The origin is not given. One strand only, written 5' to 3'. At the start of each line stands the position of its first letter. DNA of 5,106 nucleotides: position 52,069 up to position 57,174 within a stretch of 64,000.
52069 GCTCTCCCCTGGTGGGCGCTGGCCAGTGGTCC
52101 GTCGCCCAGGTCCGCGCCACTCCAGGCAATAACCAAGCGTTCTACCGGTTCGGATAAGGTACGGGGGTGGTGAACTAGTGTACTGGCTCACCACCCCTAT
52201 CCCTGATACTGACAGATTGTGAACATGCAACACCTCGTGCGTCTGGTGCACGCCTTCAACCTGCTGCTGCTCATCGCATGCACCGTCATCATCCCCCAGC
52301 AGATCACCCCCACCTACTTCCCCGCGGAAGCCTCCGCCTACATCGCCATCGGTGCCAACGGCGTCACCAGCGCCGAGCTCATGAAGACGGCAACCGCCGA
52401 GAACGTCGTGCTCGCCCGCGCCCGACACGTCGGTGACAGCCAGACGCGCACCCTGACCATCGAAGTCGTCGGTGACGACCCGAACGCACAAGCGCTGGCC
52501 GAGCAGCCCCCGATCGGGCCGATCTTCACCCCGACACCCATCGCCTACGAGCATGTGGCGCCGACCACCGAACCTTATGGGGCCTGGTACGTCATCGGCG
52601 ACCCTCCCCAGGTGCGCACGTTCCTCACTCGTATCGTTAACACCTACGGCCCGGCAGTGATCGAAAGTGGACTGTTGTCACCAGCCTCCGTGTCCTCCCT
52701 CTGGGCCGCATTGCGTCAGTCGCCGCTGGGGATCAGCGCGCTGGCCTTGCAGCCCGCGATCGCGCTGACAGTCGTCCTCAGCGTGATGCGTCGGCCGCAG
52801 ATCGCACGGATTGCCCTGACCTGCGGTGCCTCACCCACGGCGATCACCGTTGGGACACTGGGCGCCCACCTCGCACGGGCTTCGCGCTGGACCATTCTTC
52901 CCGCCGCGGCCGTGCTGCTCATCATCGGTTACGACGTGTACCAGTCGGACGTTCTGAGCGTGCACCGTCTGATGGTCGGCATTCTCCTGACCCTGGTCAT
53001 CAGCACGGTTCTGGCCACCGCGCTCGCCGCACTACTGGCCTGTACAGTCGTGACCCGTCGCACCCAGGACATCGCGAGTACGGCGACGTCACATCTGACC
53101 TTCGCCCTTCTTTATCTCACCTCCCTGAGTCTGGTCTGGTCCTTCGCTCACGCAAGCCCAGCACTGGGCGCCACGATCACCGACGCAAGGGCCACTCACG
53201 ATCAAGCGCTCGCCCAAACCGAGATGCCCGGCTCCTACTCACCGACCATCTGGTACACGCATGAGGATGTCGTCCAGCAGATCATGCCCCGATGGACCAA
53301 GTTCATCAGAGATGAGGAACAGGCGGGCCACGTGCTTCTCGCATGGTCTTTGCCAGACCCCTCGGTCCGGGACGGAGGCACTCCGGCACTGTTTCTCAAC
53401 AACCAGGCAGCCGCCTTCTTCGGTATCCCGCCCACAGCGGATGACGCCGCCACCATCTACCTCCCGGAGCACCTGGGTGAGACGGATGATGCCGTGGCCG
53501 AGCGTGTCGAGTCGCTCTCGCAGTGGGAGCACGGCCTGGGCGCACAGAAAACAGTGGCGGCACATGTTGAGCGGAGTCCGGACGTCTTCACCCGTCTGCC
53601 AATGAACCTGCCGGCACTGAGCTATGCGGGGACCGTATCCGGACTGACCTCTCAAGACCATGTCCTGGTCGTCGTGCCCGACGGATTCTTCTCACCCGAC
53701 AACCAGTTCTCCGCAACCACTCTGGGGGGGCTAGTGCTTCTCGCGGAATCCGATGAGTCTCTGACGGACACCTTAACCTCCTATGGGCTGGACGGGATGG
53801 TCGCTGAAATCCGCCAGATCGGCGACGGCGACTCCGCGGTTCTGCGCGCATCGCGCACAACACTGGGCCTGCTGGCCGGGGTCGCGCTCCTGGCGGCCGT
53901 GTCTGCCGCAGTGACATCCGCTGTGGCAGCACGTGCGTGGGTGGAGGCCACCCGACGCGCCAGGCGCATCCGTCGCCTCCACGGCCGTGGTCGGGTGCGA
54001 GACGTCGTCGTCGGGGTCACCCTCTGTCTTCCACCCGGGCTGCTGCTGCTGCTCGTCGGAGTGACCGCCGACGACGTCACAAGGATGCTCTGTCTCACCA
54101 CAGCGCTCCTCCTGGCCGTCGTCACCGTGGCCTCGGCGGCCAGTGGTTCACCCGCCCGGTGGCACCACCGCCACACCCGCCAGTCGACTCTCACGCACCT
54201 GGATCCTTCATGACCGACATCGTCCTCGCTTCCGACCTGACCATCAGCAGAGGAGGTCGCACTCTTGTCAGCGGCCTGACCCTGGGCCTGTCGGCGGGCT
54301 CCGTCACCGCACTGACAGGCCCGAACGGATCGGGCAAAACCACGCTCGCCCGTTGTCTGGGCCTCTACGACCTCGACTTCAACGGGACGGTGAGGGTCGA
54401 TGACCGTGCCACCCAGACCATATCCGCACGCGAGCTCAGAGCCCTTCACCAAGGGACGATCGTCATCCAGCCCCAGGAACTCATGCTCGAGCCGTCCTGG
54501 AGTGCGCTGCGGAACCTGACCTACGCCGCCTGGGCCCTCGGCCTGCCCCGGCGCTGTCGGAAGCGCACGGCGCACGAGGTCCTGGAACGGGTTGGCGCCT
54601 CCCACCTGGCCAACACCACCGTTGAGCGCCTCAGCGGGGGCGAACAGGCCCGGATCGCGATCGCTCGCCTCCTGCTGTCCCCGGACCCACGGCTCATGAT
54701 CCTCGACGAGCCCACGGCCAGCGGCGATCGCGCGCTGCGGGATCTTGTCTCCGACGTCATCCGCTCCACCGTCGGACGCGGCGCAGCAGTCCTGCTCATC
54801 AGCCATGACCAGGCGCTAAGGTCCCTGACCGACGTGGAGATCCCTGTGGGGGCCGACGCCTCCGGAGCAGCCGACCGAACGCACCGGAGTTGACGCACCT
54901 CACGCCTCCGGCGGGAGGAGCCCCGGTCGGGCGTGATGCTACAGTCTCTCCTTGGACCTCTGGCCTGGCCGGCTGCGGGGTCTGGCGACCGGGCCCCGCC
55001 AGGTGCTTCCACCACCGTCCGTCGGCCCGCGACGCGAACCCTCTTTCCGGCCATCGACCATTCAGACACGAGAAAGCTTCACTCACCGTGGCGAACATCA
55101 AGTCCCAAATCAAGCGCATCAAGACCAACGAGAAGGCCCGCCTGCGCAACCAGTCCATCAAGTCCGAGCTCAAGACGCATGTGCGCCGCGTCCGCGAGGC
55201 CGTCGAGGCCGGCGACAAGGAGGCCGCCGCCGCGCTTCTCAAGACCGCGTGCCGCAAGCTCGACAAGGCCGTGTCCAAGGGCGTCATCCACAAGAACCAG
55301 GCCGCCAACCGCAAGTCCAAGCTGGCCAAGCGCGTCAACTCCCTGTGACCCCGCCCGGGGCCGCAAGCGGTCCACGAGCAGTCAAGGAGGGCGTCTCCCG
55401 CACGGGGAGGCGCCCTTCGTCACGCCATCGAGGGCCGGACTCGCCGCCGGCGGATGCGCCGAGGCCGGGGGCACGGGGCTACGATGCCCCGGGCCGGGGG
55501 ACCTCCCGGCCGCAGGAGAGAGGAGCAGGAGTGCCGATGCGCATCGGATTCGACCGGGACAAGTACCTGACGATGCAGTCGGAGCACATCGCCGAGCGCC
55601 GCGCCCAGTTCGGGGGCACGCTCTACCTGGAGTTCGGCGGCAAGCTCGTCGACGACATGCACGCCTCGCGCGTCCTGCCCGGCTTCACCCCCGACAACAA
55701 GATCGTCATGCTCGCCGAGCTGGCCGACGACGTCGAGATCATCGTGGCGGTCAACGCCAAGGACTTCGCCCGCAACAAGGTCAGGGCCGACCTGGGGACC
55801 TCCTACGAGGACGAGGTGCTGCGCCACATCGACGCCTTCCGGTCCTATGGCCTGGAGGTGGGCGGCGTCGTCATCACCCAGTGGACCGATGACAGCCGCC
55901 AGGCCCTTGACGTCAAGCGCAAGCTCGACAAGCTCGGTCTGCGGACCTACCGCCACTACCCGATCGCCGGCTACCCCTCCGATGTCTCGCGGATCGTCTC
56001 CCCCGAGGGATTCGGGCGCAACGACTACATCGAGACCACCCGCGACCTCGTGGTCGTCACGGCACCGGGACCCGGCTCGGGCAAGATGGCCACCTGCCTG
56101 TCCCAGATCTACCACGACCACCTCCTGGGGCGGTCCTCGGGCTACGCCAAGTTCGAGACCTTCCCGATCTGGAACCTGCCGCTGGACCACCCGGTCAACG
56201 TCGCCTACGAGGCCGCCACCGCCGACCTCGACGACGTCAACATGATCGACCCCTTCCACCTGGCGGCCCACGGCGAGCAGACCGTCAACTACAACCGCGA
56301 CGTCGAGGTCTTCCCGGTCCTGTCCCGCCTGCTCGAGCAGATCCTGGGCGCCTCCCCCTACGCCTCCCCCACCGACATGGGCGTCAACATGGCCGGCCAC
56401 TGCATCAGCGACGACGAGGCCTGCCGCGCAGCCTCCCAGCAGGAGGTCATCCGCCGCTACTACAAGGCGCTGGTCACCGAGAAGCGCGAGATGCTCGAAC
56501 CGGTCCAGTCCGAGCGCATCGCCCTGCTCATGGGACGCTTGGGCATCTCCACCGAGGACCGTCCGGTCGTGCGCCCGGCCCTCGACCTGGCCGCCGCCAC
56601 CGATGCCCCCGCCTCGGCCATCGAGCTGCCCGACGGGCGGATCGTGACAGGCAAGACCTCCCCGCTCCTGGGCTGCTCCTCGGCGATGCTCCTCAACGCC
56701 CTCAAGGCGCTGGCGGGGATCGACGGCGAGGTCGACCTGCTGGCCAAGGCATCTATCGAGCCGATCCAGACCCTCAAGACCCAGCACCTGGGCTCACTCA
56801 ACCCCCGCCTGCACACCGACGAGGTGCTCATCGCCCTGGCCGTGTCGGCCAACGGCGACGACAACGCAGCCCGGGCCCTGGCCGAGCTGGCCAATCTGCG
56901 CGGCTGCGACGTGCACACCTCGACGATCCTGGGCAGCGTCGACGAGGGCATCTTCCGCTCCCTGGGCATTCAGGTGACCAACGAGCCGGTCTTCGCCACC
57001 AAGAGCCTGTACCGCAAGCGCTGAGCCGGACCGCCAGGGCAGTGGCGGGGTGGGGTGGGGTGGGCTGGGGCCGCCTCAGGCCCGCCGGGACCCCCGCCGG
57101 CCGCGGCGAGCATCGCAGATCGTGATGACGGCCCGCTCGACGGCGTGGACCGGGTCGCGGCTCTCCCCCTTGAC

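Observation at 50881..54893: Lower-G+C island: solitary MazF-like toxin, IS630 remnant, small basic ORF, hairpin, and a 664-aa membrane protein coupled to an ABC ATPase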

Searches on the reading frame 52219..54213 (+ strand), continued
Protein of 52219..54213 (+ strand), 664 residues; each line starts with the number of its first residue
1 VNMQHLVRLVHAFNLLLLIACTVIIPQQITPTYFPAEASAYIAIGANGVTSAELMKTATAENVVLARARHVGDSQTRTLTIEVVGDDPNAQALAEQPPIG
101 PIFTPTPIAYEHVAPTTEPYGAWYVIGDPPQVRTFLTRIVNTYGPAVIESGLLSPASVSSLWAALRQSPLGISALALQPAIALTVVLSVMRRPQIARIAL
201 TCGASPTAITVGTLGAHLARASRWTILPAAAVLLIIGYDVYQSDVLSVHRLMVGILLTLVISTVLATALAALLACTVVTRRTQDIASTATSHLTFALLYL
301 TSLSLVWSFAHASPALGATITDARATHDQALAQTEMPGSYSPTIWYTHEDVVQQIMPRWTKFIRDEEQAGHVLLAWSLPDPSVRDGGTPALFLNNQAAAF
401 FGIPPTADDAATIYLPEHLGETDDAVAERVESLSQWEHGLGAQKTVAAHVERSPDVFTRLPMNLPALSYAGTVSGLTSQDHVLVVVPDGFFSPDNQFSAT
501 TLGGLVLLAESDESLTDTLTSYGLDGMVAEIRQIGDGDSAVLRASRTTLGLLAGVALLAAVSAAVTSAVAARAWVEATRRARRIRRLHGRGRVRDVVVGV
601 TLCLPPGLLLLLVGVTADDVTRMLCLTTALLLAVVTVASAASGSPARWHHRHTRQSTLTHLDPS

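Call 44: fold_search(model_id=the predicted structure, library=pdb)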
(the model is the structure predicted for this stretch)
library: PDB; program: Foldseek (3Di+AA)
matches with E <= 10: 116; with E <= 0.001: 8
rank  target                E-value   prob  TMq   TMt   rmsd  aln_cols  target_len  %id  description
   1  9ge6_A                4.5e-08  1.00  0.31  0.27  16.0       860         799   12  Structure of E. coli YbbAP (released 2025-05-28)
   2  9ge7_A                1.1e-07  1.00  0.25  0.22  17.6       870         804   14  Structure of E. coli YbbAP with bound ATP analogue (released 2025-05-28)
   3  7tcg_A                3.2e-05  1.00  0.24  0.24  13.6       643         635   10  BceAB nucleotide-free conformation (released 2022-04-06)
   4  8s5g_A                5.9e-05  1.00  0.29  0.30  16.4       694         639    9  BceABS nucleotide-free state (released 2025-09-03)
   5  8g4c_A                1.6e-04  1.00  0.25  0.25  15.1       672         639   10  BceABS ATPgS high res TM (released 2023-06-21)
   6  7tch_A                1.7e-04  1.00  0.22  0.23  15.3       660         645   10  BceAB E169Q variant ATP-bound conformation (released 2022-04-06)
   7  9rlc_E                4.8e-04  1.00  0.19  0.27  13.4       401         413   10  LolCDE complex with Lpp lipoprotein (released 2026-01-21)
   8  9rld_E                5.5e-04  1.00  0.20  0.27  12.0       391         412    9  LolCDE complex with Lpp lipoprotein (released 2026-01-21)
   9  6or2                  3.2e-03  0.63  0.17  0.16  20.4       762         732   12  MmpL3 is a lipid transporter that binds trehalose monomycolate and phosphatidylethanolamine (released 2019-05-29)
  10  7arh_E                4.0e-03  0.98  0.18  0.25  13.6       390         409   10  LolCDE in complex with lipoprotein (released 2021-04-07)
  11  7cz9_B                4.5e-03  0.66  0.19  0.14  24.6       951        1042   11  Crystal structure of multidrug efflux transporter OqxB from Klebsiella pneumoniae (released 2021-09-22)
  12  4dop_A                4.9e-03  0.25  0.13  0.10  29.1       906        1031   10  Crystal structure of the CusBA heavy-metal efflux complex from Escherichia coli, R mutant (released 2012-06-20)
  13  22xm_A                5.7e-03  0.69  0.20  0.15  25.4       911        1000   10  MexBYB-Ka symmetry-like (released 2026-03-11)
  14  8p1i_A                7.4e-03  0.41  0.16  0.13  25.4       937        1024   11  Single particle cryo-EM co-structure of Klebsiella pneumoniae AcrB with the BDM91288 efflux pump inhibitor at 2.97 Ang (released 2024-01-17)
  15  8yr0_A                7.7e-03  0.44  0.17  0.13  26.2       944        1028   11  Cryo-EM Structure of AdeG from Acinetobacter baumannii (released 2025-01-01)
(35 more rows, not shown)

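Call 46: search_protein_families(library=pfam, proteins=[L082:563-985:+, L086:302-709:+], max_evalue=1)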
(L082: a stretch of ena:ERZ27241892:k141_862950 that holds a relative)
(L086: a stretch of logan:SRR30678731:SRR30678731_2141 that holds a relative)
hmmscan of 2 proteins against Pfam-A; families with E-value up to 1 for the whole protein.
L082:563-985:+ (141 aa): 1 family
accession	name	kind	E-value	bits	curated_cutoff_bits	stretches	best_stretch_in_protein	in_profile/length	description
PF09683.15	Lactococcin_972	-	3.1e-15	56.9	22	1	72-138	2-62/62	Bacteriocin (Lactococcin_972)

L086:302-709:+ (136 aa): 2 families
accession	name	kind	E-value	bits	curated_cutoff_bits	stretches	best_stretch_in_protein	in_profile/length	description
PF09683.15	Lactococcin_972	-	5.9e-14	52.8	22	1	67-133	2-62/62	Bacteriocin (Lactococcin_972)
PF14155.11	DUF4307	-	0.038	14.3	27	1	12-59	6-53/111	Domain of unknown function (DUF4307)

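Call 50: find_homologous_proteins(query=P0017, max_evalue=0.001)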
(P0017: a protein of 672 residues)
Query P0017 (672 aa): 3 proteins with E <= 0.001 among 8000 candidates.
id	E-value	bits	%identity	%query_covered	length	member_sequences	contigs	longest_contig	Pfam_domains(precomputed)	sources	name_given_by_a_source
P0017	0.0e+0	1473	100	100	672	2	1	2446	-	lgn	-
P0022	0.0e+0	1175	79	100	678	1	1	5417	-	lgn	-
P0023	1.0e-227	776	54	100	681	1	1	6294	-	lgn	-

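Call 57: find_encoding_contigs(protein=P0005, flank=6000, max_places=3)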
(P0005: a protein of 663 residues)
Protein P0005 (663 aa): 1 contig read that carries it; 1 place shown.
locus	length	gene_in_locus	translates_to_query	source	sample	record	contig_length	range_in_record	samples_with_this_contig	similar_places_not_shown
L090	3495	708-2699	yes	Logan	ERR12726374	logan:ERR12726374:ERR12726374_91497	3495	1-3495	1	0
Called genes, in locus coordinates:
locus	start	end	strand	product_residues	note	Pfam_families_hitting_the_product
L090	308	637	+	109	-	PF09683:Lactococcin_972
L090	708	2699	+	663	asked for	-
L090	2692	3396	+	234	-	PF00005:ABC_tran, PF02463:SMC_N (faint), PF13304:AAA_21 (faint)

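Call 58: find_encoding_contigs(protein=P0009, flank=6000, max_places=3)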
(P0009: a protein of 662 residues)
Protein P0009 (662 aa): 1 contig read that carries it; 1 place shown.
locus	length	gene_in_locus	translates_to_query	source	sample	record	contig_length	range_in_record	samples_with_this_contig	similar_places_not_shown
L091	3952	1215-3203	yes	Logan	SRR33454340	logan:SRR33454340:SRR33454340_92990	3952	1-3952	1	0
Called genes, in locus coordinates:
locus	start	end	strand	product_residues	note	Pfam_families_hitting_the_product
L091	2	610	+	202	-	?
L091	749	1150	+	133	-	PF09683:Lactococcin_972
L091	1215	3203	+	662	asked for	-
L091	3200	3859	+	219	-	PF00005:ABC_tran, PF02463:SMC_N (faint), PF13304:AAA_21 (weak)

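Call 76: search_protein_families(library=padloc, proteins=[window:52219-54213:+], max_evalue=0.01)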
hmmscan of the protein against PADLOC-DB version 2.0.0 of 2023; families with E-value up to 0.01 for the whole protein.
window:52219-54213:+ (664 aa): 0 families

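Call 79: find_encoding_contigs(protein=P0004, flank=4000, max_places=3)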
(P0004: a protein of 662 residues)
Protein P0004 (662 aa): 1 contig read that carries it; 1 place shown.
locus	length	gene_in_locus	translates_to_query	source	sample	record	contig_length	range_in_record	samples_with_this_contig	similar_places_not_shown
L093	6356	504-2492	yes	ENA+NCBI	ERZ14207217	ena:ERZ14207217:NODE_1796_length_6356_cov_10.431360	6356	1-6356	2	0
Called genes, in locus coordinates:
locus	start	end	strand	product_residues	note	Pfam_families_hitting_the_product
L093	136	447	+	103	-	PF02452:PemK_toxin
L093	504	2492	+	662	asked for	-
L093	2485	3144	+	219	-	PF02463:SMC_N (faint), PF00005:ABC_tran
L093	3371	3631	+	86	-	PF01649:Ribosomal_S20p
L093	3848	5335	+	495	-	PF08903:DUF1846, PF20921:DUF1846_C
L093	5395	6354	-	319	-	?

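Call 91: find_encoding_contigs(protein=P0001, flank=3000, max_places=5)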
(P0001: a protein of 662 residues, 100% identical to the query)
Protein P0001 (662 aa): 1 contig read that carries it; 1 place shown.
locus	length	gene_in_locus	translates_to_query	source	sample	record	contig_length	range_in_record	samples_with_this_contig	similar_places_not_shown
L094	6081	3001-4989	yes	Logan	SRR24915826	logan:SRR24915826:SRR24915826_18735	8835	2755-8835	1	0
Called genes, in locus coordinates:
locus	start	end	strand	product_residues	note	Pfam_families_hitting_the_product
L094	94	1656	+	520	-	-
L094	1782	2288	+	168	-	PF02452:PemK_toxin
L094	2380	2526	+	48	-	-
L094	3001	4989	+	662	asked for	-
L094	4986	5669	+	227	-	PF00005:ABC_tran, PF02463:SMC_N (faint), PF13304:AAA_21 (faint)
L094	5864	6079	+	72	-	?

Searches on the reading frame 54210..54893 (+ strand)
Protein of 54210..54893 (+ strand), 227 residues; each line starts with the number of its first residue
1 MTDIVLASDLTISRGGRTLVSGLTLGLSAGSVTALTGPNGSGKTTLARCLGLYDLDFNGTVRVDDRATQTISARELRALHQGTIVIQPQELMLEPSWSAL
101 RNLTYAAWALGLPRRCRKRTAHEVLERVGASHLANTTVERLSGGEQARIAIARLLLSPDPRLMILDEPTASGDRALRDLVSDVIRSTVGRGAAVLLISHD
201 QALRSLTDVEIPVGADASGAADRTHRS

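Call 5: search_protein_families(library=pfam, proteins=[window:54210-54893:+], max_evalue=0.1)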
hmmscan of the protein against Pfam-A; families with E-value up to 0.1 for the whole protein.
window:54210-54893:+ (227 aa): 20 families
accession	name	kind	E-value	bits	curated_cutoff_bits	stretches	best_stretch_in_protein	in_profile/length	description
PF00005.33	ABC_tran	-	5.3e-26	92.3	25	1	21-170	2-137/137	ABC transporter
PF13304.12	AAA_21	-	1.1e-08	36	27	1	32-53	1-22/304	AAA domain, putative AbiEii toxin, Type IV TA system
PF02463.25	SMC_N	-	3.4e-06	27.1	40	1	31-205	25-203/220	RecF/RecN/SMC N terminal domain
PF13476.12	AAA_23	-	0.00036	21.7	27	1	31-51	20-40/201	AAA domain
PF13604.12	AAA_30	-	0.00045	20.4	27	0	30-49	18-37/191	AAA domain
PF05729.18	NACHT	-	0.00048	20.4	26.7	0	32-49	2-19/167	NACHT domain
PF13401.12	AAA_22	-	0.00084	20.1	27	1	31-100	6-50/130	AAA domain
PF13555.12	AAA_29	-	0.0056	16.8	27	1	29-46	22-38/61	P-loop containing region of AAA domain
PF20720.3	nSTAND3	-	0.008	16.3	27.2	1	32-56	19-43/155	Novel STAND NTPase 3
PF13481.12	AAA_25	-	0.0096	16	27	1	27-47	30-50/195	AAA domain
PF13191.12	AAA_16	-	0.013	16.5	32.6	1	31-70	25-63/167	AAA ATPase domain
PF13521.12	AAA_28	-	0.034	14.8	27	1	34-72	3-37/164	AAA domain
PF13558.12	SbcC_Walker_B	-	0.041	14.6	27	0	128-181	20-85/90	SbcC/RAD50-like, Walker B motif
PF13671.12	AAA_33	-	0.043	14.6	27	0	33-50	2-19/143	AAA domain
PF25199.1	nSTAND_NTPase5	-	0.049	13.9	34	0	29-85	40-99/145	Novel STAND NTPase 5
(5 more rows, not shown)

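Call 6: search_protein_families(library=ncbifam, proteins=[window:54210-54893:+], max_evalue=0.1)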
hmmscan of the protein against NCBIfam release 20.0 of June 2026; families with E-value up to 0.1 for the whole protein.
window:54210-54893:+ (227 aa): 193 families (the best 25 are shown)
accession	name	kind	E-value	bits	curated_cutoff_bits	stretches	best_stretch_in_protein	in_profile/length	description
NF010068.0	PRK13548.1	equivalog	1.9e-32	112.4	261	1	4-203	5-205/261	heme ABC transporter ATP-binding protein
TIGR01189.1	ccmA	equivalog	3.3e-31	108.5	131.6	1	7-201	3-187/198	heme ABC exporter ATP-binding protein CcmA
TIGR03608.1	L_ocin_972_ABC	subfamily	1.4e-30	106.3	254.85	1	9-210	3-203/206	putative bacteriocin export ABC transporter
TIGR02673.1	FtsE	equivalog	7.7e-29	100.9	264.85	1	19-205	17-201/214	cell division ATP-binding protein FtsE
TIGR02857.1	CydD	equivalog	4.7e-27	95.1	435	1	7-209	324-525/529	thiol reductant ABC exporter subunit CydD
TIGR03864.1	PQQ_ABC_ATP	hypoth_equivalog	8.7e-27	94.1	302.25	1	9-199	6-191/236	ABC transporter, ATP-binding subunit, PQQ-dependent alcohol dehydrogenase system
NF010061.0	PRK13538.1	equivalog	2.4e-26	92.6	195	1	4-202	5-194/211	cytochrome c biogenesis heme-transporting ATPase CcmA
TIGR01188.1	drrA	subfamily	5.4e-26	91.6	312.45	1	20-200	9-183/302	daunorubicin resistance ABC transporter, ATP-binding protein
NF040873.1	AztA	equivalog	9.4e-26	90.5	220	1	15-208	3-186/191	zinc ABC transporter ATP-binding protein AztA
NF007027.0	PRK09493.1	equivalog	1.1e-25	90.4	379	1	16-201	13-196/240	glutamine ABC transporter ATP-binding protein GlnQ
TIGR02324.1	CP_lyasePhnL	equivalog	2.8e-25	89.1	256.3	1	19-207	23-215/224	phosphonate C-P lyase system protein PhnL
TIGR01166.1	cbiO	subfamily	4.6e-25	88.2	211.8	1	19-203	7-189/190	cobalt ABC transporter, ATP-binding protein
TIGR02142.1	modC_ABC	equivalog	3.4e-24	85.8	285.05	1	25-200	18-191/353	molybdenum ABC transporter ATP-binding protein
NF008428.0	PRK11264.1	equivalog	6.1e-24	84.6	406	1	9-202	8-205/250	L-cystine ABC transporter ATP-binding protein TcyN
TIGR02211.1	LolD_lipo_ex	equivalog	1.2e-23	83.8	307.75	1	19-209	20-210/221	lipoprotein-releasing ABC transporter ATP-binding protein LolD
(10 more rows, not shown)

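Call 76: search_protein_families(library=padloc, proteins=[window:54210-54893:+], max_evalue=0.01)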
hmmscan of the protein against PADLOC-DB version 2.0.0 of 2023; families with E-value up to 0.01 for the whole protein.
window:54210-54893:+ (227 aa): 11 families
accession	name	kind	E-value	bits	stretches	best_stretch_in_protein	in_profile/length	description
PDLC04135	mad3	-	5.7e-24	83.4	2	137-202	260-325/374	mads_3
PDLC04140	mad8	-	6.9e-10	36.9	1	14-201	11-234/314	mads_8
PDLC02980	AriA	-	5.7e-09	34.4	1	32-66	1-38/304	-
PDLC02914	ATPase-Toprim_I-B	-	0.00018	18.9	1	24-50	19-45/443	-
PDLC04175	HEC-01A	-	0.0007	16.7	0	27-52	22-47/363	-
PDLC00269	PtuA1|PtuA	-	0.0041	14.4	1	31-73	33-75/446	AAA ATPase domain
PDLC04164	AriA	-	0.0047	14.5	0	32-50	29-47/253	-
PDLC02335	AbiLi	-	0.0063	13.6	0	31-51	77-97/326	AbiLi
PDLC00290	PtuA1|PtuA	-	0.0066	13.9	1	31-50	24-43/414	AAA ATPase domain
PDLC03859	LmuB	-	0.0078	13.4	0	27-48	21-42/611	-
PDLC04149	HEC-04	-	0.0088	12.7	0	32-47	49-64/494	-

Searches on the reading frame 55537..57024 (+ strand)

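Call 5: search_protein_families(library=pfam, proteins=[window:55537-57024:+], max_evalue=0.1)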
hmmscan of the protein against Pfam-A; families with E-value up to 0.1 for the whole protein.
window:55537-57024:+ (495 aa): 2 families
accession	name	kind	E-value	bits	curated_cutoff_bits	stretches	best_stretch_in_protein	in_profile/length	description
PF08903.17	DUF1846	-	5.6e-167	555.1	27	1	3-334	1-331/333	Domain of unknown function DUF1846, N-terminal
PF20921.3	DUF1846_C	-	1.3e-65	220.2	27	1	340-492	1-153/153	Domain of unknown function DUF1846, C-terminal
